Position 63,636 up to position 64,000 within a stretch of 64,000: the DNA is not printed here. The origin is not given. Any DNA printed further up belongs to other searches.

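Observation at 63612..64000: Erm-family rRNA methyltransferase with a ribosome-stalling-type leader (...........) and a terminator the stalled ribosome would occlude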

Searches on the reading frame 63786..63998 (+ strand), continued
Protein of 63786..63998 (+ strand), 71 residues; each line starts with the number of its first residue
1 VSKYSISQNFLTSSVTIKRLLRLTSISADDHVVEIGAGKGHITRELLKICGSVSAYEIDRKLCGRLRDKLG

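Call 23: search_protein_families(library=ncbifam, proteins=[L008:1807-2607:+, L003:2971-3741:+, L007:2971-3741:+, L017:102-899:+, L005:2971-3744:+, L023:2974-3753:+, L014:2965-3753:+, L050:2974-3750:+], max_evalue=1e-20)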
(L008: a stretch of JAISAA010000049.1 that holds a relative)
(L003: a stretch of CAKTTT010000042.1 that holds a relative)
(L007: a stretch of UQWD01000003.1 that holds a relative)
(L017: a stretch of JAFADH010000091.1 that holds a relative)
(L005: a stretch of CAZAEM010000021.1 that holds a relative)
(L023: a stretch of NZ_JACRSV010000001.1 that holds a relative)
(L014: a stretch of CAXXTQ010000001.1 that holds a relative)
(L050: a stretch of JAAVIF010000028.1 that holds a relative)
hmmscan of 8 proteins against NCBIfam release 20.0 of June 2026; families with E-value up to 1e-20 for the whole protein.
L008:1807-2607:+ (267 aa): 15 families
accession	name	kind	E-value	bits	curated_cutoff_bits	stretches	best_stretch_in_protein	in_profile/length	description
NF000499.2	Erm23S_rRNA_broad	equivalog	2.5e-61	207.2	212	1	16-256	2-244/244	23S ribosomal RNA methyltransferase Erm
NF000337.1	erm_SHROVE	exception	3.3e-40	138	320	1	14-254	5-248/248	ErmE/ErmH/ErmO/ErmR family 23S rRNA (adenine(2058)-N(6))-methyltransferase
NF012222.1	erm_A_23S_MT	exception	1e-39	136.5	475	1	16-240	9-226/243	23S rRNA (adenine(2058)-N(6))-methyltransferase Erm(A)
NF000077.1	Erm42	exception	7e-35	120.7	600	1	16-256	19-263/303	23S rRNA (adenine(2058)-N(6))-methyltransferase Erm(42)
TIGR00755.1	ksgA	equivalog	4.3e-33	114.7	171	1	11-210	3-202/256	16S rRNA (adenine(1518)-N(6)/adenine(1519)-N(6))-dimethyltransferase RsmA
NF045543.1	erm_G_23S_MT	exception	9.6e-32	110.7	515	1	16-256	9-239/244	23S rRNA (adenine(2058)-N(6))-methyltransferase Erm(G)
NF000087.1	ErmO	exception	1.3e-30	106.7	450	1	14-214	10-208/259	23S rRNA (adenine(2058)-N(6))-methyltransferase Erm(O)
NF000412.1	Erm43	exception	3.9e-30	105.1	500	1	16-237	9-223/243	23S rRNA (adenine(2058)-N(6))-methyltransferase Erm(43)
NF012219.1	erm_C_23S_MT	exception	1.9e-28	99.7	530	1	16-256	9-239/244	23S rRNA (adenine(2058)-N(6))-methyltransferase Erm(C)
NF042938.1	Erm55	exception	1.1e-25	90.2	525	1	12-210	8-198/270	23S rRNA (adenine(2058)-N(6))-methyltransferase Erm(55)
NF000024.1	ErmS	exception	2.4e-25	89.5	675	1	10-260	55-313/319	23S rRNA (adenine(2058)-N(6))-methyltransferase Erm(S)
NF000047.1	ErmV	exception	5.6e-25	88.2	500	1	14-235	10-236/259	23S rRNA (adenine(2058)-N(6))-methyltransferase Erm(V)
NF042988.1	Erm46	exception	1.3e-24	86.9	503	1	12-210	8-198/255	23S rRNA (adenine(2058)-N(6))-methyltransferase Erm(46)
NF000411.1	Erm45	exception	1.7e-24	87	525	1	15-258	7-240/245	23S rRNA (adenine(2058)-N(6))-methyltransferase Erm(45)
NF012220.1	erm_B_23S_MT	exception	8.9e-24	84.4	525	1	15-261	7-243/245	23S rRNA (adenine(2058)-N(6))-methyltransferase Erm(B)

L003:2971-3741:+ (257 aa): 16 families
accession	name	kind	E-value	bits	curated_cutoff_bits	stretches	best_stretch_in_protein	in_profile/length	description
NF000499.2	Erm23S_rRNA_broad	equivalog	3.8e-74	249.2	212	1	12-249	2-242/244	23S ribosomal RNA methyltransferase Erm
NF000337.1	erm_SHROVE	exception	2.4e-45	154.8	320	1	11-249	6-248/248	ErmE/ErmH/ErmO/ErmR family 23S rRNA (adenine(2058)-N(6))-methyltransferase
NF012222.1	erm_A_23S_MT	exception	1.4e-39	136.1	475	1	12-229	9-220/243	23S rRNA (adenine(2058)-N(6))-methyltransferase Erm(A)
NF045543.1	erm_G_23S_MT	exception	1.7e-37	129.5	515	1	12-254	9-242/244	23S rRNA (adenine(2058)-N(6))-methyltransferase Erm(G)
NF000077.1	Erm42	exception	7.3e-37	127.2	600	1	10-202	17-210/303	23S rRNA (adenine(2058)-N(6))-methyltransferase Erm(42)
TIGR00755.1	ksgA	equivalog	5.9e-36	124.1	171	1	12-204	8-204/256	16S rRNA (adenine(1518)-N(6)/adenine(1519)-N(6))-dimethyltransferase RsmA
NF012219.1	erm_C_23S_MT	exception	7.3e-36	124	530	1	12-254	9-242/244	23S rRNA (adenine(2058)-N(6))-methyltransferase Erm(C)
NF042988.1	Erm46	exception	2.3e-33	115.6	503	1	11-217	11-213/255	23S rRNA (adenine(2058)-N(6))-methyltransferase Erm(46)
NF000412.1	Erm43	exception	5.5e-30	104.7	500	1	12-228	9-219/243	23S rRNA (adenine(2058)-N(6))-methyltransferase Erm(43)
NF012218.0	erm_38_23S_MT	exception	2e-29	102.7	800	1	12-256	12-263/386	23S rRNA (adenine(2058)-N(6))-methyltransferase Erm(38)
NF042938.1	Erm55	exception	2.4e-28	99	525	1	11-218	11-221/270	23S rRNA (adenine(2058)-N(6))-methyltransferase Erm(55)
NF000047.1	ErmV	exception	3.3e-26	92.2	500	1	11-246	11-252/259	23S rRNA (adenine(2058)-N(6))-methyltransferase Erm(V)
NF012220.1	erm_B_23S_MT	exception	4.8e-26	91.8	525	1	11-248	7-235/245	23S rRNA (adenine(2058)-N(6))-methyltransferase Erm(B)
NF000087.1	ErmO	exception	2.5e-25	89.4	450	1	10-244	10-250/259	23S rRNA (adenine(2058)-N(6))-methyltransferase Erm(O)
NF000024.1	ErmS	exception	7.5e-25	87.9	675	1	11-252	63-310/319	23S rRNA (adenine(2058)-N(6))-methyltransferase Erm(S)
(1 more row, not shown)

L007:2971-3741:+ (257 aa): 15 families
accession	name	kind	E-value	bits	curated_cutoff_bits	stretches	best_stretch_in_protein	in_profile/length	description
NF000499.2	Erm23S_rRNA_broad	equivalog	1.7e-59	201.2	212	1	14-249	2-242/244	23S ribosomal RNA methyltransferase Erm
NF000337.1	erm_SHROVE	exception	7e-36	123.8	320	1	12-249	5-248/248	ErmE/ErmH/ErmO/ErmR family 23S rRNA (adenine(2058)-N(6))-methyltransferase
NF000077.1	Erm42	exception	1.2e-33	116.7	600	1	10-203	15-211/303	23S rRNA (adenine(2058)-N(6))-methyltransferase Erm(42)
NF045543.1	erm_G_23S_MT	exception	1.5e-32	113.3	515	1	10-250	5-238/244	23S rRNA (adenine(2058)-N(6))-methyltransferase Erm(G)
TIGR00755.1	ksgA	equivalog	1.9e-32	112.6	171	1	8-200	2-200/256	16S rRNA (adenine(1518)-N(6)/adenine(1519)-N(6))-dimethyltransferase RsmA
NF012222.1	erm_A_23S_MT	exception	1.1e-31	110.2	475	1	11-235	6-226/243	23S rRNA (adenine(2058)-N(6))-methyltransferase Erm(A)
NF012219.1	erm_C_23S_MT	exception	3.6e-28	98.8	530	1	10-251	5-239/244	23S rRNA (adenine(2058)-N(6))-methyltransferase Erm(C)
NF042988.1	Erm46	exception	1.5e-27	96.5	503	1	12-202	10-198/255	23S rRNA (adenine(2058)-N(6))-methyltransferase Erm(46)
NF000412.1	Erm43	exception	8.9e-27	94.2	500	1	12-234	7-225/243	23S rRNA (adenine(2058)-N(6))-methyltransferase Erm(43)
NF042938.1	Erm55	exception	1.1e-25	90.3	525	1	11-203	9-199/270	23S rRNA (adenine(2058)-N(6))-methyltransferase Erm(55)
NF000411.1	Erm45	exception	1.2e-24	87.4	525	1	12-253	6-240/245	23S rRNA (adenine(2058)-N(6))-methyltransferase Erm(45)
NF000047.1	ErmV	exception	4.8e-24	85.1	500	1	10-201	8-203/259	23S rRNA (adenine(2058)-N(6))-methyltransferase Erm(V)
NF000087.1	ErmO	exception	8e-22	77.9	450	1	13-247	11-253/259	23S rRNA (adenine(2058)-N(6))-methyltransferase Erm(O)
NF012220.1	erm_B_23S_MT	exception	9.2e-22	77.8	525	1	11-254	5-241/245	23S rRNA (adenine(2058)-N(6))-methyltransferase Erm(B)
NF000024.1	ErmS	exception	7.6e-21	74.7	675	1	12-251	62-309/319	23S rRNA (adenine(2058)-N(6))-methyltransferase Erm(S)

L017:102-899:+ (266 aa): 15 families
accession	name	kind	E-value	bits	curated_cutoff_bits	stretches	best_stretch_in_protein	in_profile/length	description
NF000499.2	Erm23S_rRNA_broad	equivalog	3.6e-69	232.9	212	1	16-254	2-242/244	23S ribosomal RNA methyltransferase Erm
NF012222.1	erm_A_23S_MT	exception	6.5e-43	147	475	1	16-241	9-227/243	23S rRNA (adenine(2058)-N(6))-methyltransferase Erm(A)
NF000077.1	Erm42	exception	9.2e-38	130.2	600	1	15-208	18-211/303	23S rRNA (adenine(2058)-N(6))-methyltransferase Erm(42)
NF000337.1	erm_SHROVE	exception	1.5e-37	129.2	320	1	15-254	6-248/248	ErmE/ErmH/ErmO/ErmR family 23S rRNA (adenine(2058)-N(6))-methyltransferase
TIGR00755.1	ksgA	equivalog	2.3e-36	125.4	171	1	14-206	6-201/256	16S rRNA (adenine(1518)-N(6)/adenine(1519)-N(6))-dimethyltransferase RsmA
NF045543.1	erm_G_23S_MT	exception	2.2e-35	122.6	515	1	16-253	9-236/244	23S rRNA (adenine(2058)-N(6))-methyltransferase Erm(G)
NF012219.1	erm_C_23S_MT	exception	3.9e-35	121.6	530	1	15-255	8-238/244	23S rRNA (adenine(2058)-N(6))-methyltransferase Erm(C)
NF012220.1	erm_B_23S_MT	exception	7.6e-34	117.3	525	1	14-258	6-240/245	23S rRNA (adenine(2058)-N(6))-methyltransferase Erm(B)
NF000412.1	Erm43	exception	1.3e-33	116.5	500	1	16-240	9-226/243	23S rRNA (adenine(2058)-N(6))-methyltransferase Erm(43)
NF000411.1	Erm45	exception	3.7e-33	115.3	525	1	15-255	7-237/245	23S rRNA (adenine(2058)-N(6))-methyltransferase Erm(45)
NF042988.1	Erm46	exception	5.9e-26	91.3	503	1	13-207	9-198/255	23S rRNA (adenine(2058)-N(6))-methyltransferase Erm(46)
NF000087.1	ErmO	exception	4.2e-24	85.4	450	1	13-252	9-253/259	23S rRNA (adenine(2058)-N(6))-methyltransferase Erm(O)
NF012218.0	erm_38_23S_MT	exception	5.5e-23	81.5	800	1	13-207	9-206/386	23S rRNA (adenine(2058)-N(6))-methyltransferase Erm(38)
NF042938.1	Erm55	exception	7.7e-23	80.9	525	1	13-210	9-201/270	23S rRNA (adenine(2058)-N(6))-methyltransferase Erm(55)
NF000024.1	ErmS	exception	3.8e-21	75.7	675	1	14-255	62-308/319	23S rRNA (adenine(2058)-N(6))-methyltransferase Erm(S)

L005:2971-3744:+ (258 aa): 12 families
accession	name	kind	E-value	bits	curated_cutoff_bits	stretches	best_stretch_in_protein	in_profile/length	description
NF000499.2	Erm23S_rRNA_broad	equivalog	7.3e-67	225.3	212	1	13-248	2-242/244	23S ribosomal RNA methyltransferase Erm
NF012222.1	erm_A_23S_MT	exception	3.5e-39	134.8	475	1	13-249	9-238/243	23S rRNA (adenine(2058)-N(6))-methyltransferase Erm(A)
TIGR00755.1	ksgA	equivalog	5.4e-37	127.5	171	1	11-209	6-207/256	16S rRNA (adenine(1518)-N(6)/adenine(1519)-N(6))-dimethyltransferase RsmA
NF000337.1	erm_SHROVE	exception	9.8e-37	126.6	320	1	12-248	6-248/248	ErmE/ErmH/ErmO/ErmR family 23S rRNA (adenine(2058)-N(6))-methyltransferase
NF000077.1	Erm42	exception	2.5e-36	125.5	600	1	11-207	17-213/303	23S rRNA (adenine(2058)-N(6))-methyltransferase Erm(42)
NF012219.1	erm_C_23S_MT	exception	4.6e-35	121.4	530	1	12-253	8-242/244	23S rRNA (adenine(2058)-N(6))-methyltransferase Erm(C)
NF045543.1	erm_G_23S_MT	exception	2.2e-33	116.1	515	1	12-252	8-241/244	23S rRNA (adenine(2058)-N(6))-methyltransferase Erm(G)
NF000412.1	Erm43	exception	3.4e-33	115.2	500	1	13-233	9-225/243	23S rRNA (adenine(2058)-N(6))-methyltransferase Erm(43)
NF012220.1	erm_B_23S_MT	exception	1.8e-32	112.8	525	1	12-249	7-237/245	23S rRNA (adenine(2058)-N(6))-methyltransferase Erm(B)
NF000411.1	Erm45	exception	2.1e-27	96.5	525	1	12-255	7-243/245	23S rRNA (adenine(2058)-N(6))-methyltransferase Erm(45)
NF042988.1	Erm46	exception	2e-22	79.7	503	1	12-208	11-202/255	23S rRNA (adenine(2058)-N(6))-methyltransferase Erm(46)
NF000087.1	ErmO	exception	8.9e-21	74.5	450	0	11-245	10-252/259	23S rRNA (adenine(2058)-N(6))-methyltransferase Erm(O)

L023:2974-3753:+ (260 aa): 15 families
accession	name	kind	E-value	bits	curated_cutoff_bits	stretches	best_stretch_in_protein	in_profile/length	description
NF000499.2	Erm23S_rRNA_broad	equivalog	3.7e-67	226.3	212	1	15-253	2-243/244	23S ribosomal RNA methyltransferase Erm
NF000077.1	Erm42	exception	7.6e-46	156.7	600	1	12-255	14-264/303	23S rRNA (adenine(2058)-N(6))-methyltransferase Erm(42)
NF012222.1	erm_A_23S_MT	exception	6.8e-43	146.9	475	1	15-258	9-243/243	23S rRNA (adenine(2058)-N(6))-methyltransferase Erm(A)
NF045543.1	erm_G_23S_MT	exception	1.1e-38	133.4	515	1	15-257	9-242/244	23S rRNA (adenine(2058)-N(6))-methyltransferase Erm(G)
TIGR00755.1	ksgA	equivalog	1.3e-37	129.5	171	1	11-210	4-207/256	16S rRNA (adenine(1518)-N(6)/adenine(1519)-N(6))-dimethyltransferase RsmA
NF012219.1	erm_C_23S_MT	exception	1.6e-36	126.2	530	1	14-257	8-242/244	23S rRNA (adenine(2058)-N(6))-methyltransferase Erm(C)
NF000337.1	erm_SHROVE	exception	1.8e-36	125.7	320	1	11-209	3-201/248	ErmE/ErmH/ErmO/ErmR family 23S rRNA (adenine(2058)-N(6))-methyltransferase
NF000412.1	Erm43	exception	8.6e-34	117.1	500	1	15-255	9-240/243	23S rRNA (adenine(2058)-N(6))-methyltransferase Erm(43)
NF000411.1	Erm45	exception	8.9e-30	104.3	525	1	14-257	7-241/245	23S rRNA (adenine(2058)-N(6))-methyltransferase Erm(45)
NF012220.1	erm_B_23S_MT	exception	3.5e-29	102.1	525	1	14-257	7-241/245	23S rRNA (adenine(2058)-N(6))-methyltransferase Erm(B)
NF042988.1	Erm46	exception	4.8e-25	88.3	503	1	9-212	6-205/255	23S rRNA (adenine(2058)-N(6))-methyltransferase Erm(46)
NF042938.1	Erm55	exception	9.1e-23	80.6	525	1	9-211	6-204/270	23S rRNA (adenine(2058)-N(6))-methyltransferase Erm(55)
NF000047.1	ErmV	exception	3.9e-22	78.8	500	1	13-205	10-204/259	23S rRNA (adenine(2058)-N(6))-methyltransferase Erm(V)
NF012223.0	erm_F_23S_MT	exception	4.1e-21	75.5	575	1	15-205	12-202/266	23S rRNA (adenine(2058)-N(6))-methyltransferase Erm(F)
NF000087.1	ErmO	exception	4.6e-21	75.4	450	1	13-208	10-207/259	23S rRNA (adenine(2058)-N(6))-methyltransferase Erm(O)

L014:2965-3753:+ (263 aa): 14 families
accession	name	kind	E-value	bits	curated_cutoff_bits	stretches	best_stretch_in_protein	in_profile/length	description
NF000499.2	Erm23S_rRNA_broad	equivalog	6.6e-66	222.2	212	1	16-255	2-244/244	23S ribosomal RNA methyltransferase Erm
NF012222.1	erm_A_23S_MT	exception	6.6e-42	143.7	475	1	16-255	9-239/243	23S rRNA (adenine(2058)-N(6))-methyltransferase Erm(A)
NF000077.1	Erm42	exception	3.3e-41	141.5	600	1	1-257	3-265/303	23S rRNA (adenine(2058)-N(6))-methyltransferase Erm(42)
NF045543.1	erm_G_23S_MT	exception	1.3e-38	133.2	515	1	16-255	9-239/244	23S rRNA (adenine(2058)-N(6))-methyltransferase Erm(G)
NF012219.1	erm_C_23S_MT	exception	2.9e-38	131.8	530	1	15-255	8-239/244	23S rRNA (adenine(2058)-N(6))-methyltransferase Erm(C)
NF000412.1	Erm43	exception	3.7e-37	128.1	500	1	16-255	9-239/243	23S rRNA (adenine(2058)-N(6))-methyltransferase Erm(43)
TIGR00755.1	ksgA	equivalog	7.4e-35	120.5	171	1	16-243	8-244/256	16S rRNA (adenine(1518)-N(6)/adenine(1519)-N(6))-dimethyltransferase RsmA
NF000411.1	Erm45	exception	1.2e-33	117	525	1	15-256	7-239/245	23S rRNA (adenine(2058)-N(6))-methyltransferase Erm(45)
NF012220.1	erm_B_23S_MT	exception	5.9e-32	111.1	525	1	15-256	7-239/245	23S rRNA (adenine(2058)-N(6))-methyltransferase Erm(B)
NF000337.1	erm_SHROVE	exception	1.8e-29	102.8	320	1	15-252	6-247/248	ErmE/ErmH/ErmO/ErmR family 23S rRNA (adenine(2058)-N(6))-methyltransferase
NF042988.1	Erm46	exception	2.2e-28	99.3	503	1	15-221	11-212/255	23S rRNA (adenine(2058)-N(6))-methyltransferase Erm(46)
NF042938.1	Erm55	exception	1.1e-26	93.5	525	1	15-221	11-212/270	23S rRNA (adenine(2058)-N(6))-methyltransferase Erm(55)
NF012223.0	erm_F_23S_MT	exception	6e-22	78.2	575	1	6-240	3-230/266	23S rRNA (adenine(2058)-N(6))-methyltransferase Erm(F)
NF012218.0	erm_38_23S_MT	exception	3.4e-21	75.6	800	1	14-216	10-215/386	23S rRNA (adenine(2058)-N(6))-methyltransferase Erm(38)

L050:2974-3750:+ (259 aa): 12 families
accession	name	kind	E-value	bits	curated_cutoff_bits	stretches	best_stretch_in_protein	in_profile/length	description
NF000499.2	Erm23S_rRNA_broad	equivalog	1.4e-62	211.3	212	1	13-248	2-242/244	23S ribosomal RNA methyltransferase Erm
NF000077.1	Erm42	exception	1.8e-44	152.2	600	1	12-249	18-262/303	23S rRNA (adenine(2058)-N(6))-methyltransferase Erm(42)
NF012222.1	erm_A_23S_MT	exception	8.9e-37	126.9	475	1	6-250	3-239/243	23S rRNA (adenine(2058)-N(6))-methyltransferase Erm(A)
NF000412.1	Erm43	exception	1.7e-34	119.4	500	1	8-248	5-237/243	23S rRNA (adenine(2058)-N(6))-methyltransferase Erm(43)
TIGR00755.1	ksgA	equivalog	2.8e-33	115.3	171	1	11-223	6-219/256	16S rRNA (adenine(1518)-N(6)/adenine(1519)-N(6))-dimethyltransferase RsmA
NF000337.1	erm_SHROVE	exception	9.1e-33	113.6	320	1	11-248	5-248/248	ErmE/ErmH/ErmO/ErmR family 23S rRNA (adenine(2058)-N(6))-methyltransferase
NF045543.1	erm_G_23S_MT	exception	2.1e-32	112.9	515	1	13-250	9-239/244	23S rRNA (adenine(2058)-N(6))-methyltransferase Erm(G)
NF012219.1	erm_C_23S_MT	exception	6.5e-31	107.8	530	1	12-254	8-243/244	23S rRNA (adenine(2058)-N(6))-methyltransferase Erm(C)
NF012220.1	erm_B_23S_MT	exception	9.8e-31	107.1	525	1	12-254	7-242/245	23S rRNA (adenine(2058)-N(6))-methyltransferase Erm(B)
NF000411.1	Erm45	exception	1.4e-28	100.3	525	1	12-255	7-243/245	23S rRNA (adenine(2058)-N(6))-methyltransferase Erm(45)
NF000087.1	ErmO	exception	3.4e-22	79.1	450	1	7-246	6-253/259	23S rRNA (adenine(2058)-N(6))-methyltransferase Erm(O)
NF042988.1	Erm46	exception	4e-22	78.7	503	1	9-204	8-200/255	23S rRNA (adenine(2058)-N(6))-methyltransferase Erm(46)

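Call 25: search_solved_structures(query=L003:2971-3741:+, max_evalue=0.00001)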
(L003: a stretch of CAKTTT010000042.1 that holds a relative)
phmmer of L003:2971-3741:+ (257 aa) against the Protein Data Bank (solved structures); distinct sequences matched with E-value up to 0.00001: 31.
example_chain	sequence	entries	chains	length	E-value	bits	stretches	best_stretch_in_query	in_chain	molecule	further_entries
1qam_A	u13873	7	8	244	1.5e-36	129.2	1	12-254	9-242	ERMC' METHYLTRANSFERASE | ERMC' RRNA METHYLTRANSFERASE | RRNA METHYL TRANSFERASE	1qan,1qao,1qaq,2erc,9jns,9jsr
7f8a_A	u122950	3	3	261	2.2e-28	102.4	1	12-250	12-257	Erm(38)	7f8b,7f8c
6nvm_A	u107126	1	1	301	2.7e-28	102.1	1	12-249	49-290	rRNA adenine N-6-methyltransferase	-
1yub_A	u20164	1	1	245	1.5e-27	99.6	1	11-248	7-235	RRNA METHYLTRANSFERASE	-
6rbd_y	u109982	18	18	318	1.1e-16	64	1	12-201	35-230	Dimethyladenosine transferase | rRNA adenine N(6)-methyltransferase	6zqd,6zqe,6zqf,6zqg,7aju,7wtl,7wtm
6ifx_A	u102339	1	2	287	7.7e-16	61.3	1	11-194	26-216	Ribosomal RNA small subunit methyltransferase A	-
6ifs_A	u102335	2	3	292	2.1e-15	59.8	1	11-194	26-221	Ribosomal RNA small subunit methyltransferase A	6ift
7v2l_W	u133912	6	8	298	2.2e-15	59.7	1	11-194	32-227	Ribosomal RNA small subunit methyltransferase A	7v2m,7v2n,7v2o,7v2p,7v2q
6ifw_A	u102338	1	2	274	2.4e-15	59.6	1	12-194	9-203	Ribosomal RNA small subunit methyltransferase A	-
6ifv_A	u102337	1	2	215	1.2e-14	57.3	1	11-183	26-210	Ribosomal RNA small subunit methyltransferase A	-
8x3w_A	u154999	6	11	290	1.4e-14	57.1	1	11-182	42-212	Probable ribosomal RNA small subunit methyltransferase A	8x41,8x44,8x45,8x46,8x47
8x4o_A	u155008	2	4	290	7e-14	54.8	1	11-182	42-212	Probable ribosomal RNA small subunit methyltransferase A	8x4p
8x4l_A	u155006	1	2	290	1.7e-13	53.6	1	11-182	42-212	Probable ribosomal RNA small subunit methyltransferase A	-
8x4g_A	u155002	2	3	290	1.7e-13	53.5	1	11-182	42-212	Probable ribosomal RNA small subunit methyltransferase A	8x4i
2h1r_A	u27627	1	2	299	2.5e-13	53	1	12-184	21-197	Dimethyladenosine transferase, putative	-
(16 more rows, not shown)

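Call 26: find_related_loci(query=A1, collection=metagenome_contigs, flank=3000)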
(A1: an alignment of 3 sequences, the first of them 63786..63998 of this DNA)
Query A1 (71 aa) in metagenome_contigs; peptide patterns used: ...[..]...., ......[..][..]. (x = any residue, [..] = any of these).
600 stretches matched a pattern (row limit reached: there are more); 288 encode a relative of the query (tblastn E <= 1e-3); the best 80 are kept; 80 distinct loci.
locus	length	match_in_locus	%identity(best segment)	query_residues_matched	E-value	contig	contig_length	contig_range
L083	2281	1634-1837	72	4-71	1e-30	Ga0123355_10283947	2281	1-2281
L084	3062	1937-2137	75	5-71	2e-30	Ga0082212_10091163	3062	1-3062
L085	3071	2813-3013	72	5-71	6e-29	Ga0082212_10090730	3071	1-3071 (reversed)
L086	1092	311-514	71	4-71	4e-29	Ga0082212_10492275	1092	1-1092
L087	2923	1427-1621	71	6-70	6e-28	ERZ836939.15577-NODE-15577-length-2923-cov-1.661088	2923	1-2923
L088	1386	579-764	73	5-66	6e-28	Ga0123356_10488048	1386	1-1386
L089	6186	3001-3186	71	5-66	3e-27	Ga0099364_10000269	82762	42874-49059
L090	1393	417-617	67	4-70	9e-27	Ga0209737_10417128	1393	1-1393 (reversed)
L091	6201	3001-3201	64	4-70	2e-26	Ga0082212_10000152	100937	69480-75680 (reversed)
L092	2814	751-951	64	4-70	2e-26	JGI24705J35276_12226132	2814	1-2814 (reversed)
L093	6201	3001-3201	67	4-70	3e-26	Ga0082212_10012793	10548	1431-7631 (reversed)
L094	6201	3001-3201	69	4-70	2e-25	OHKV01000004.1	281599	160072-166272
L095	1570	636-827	66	4-67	2e-25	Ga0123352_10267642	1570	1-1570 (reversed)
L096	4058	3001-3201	66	4-70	1e-24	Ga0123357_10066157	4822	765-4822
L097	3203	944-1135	64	7-70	2e-24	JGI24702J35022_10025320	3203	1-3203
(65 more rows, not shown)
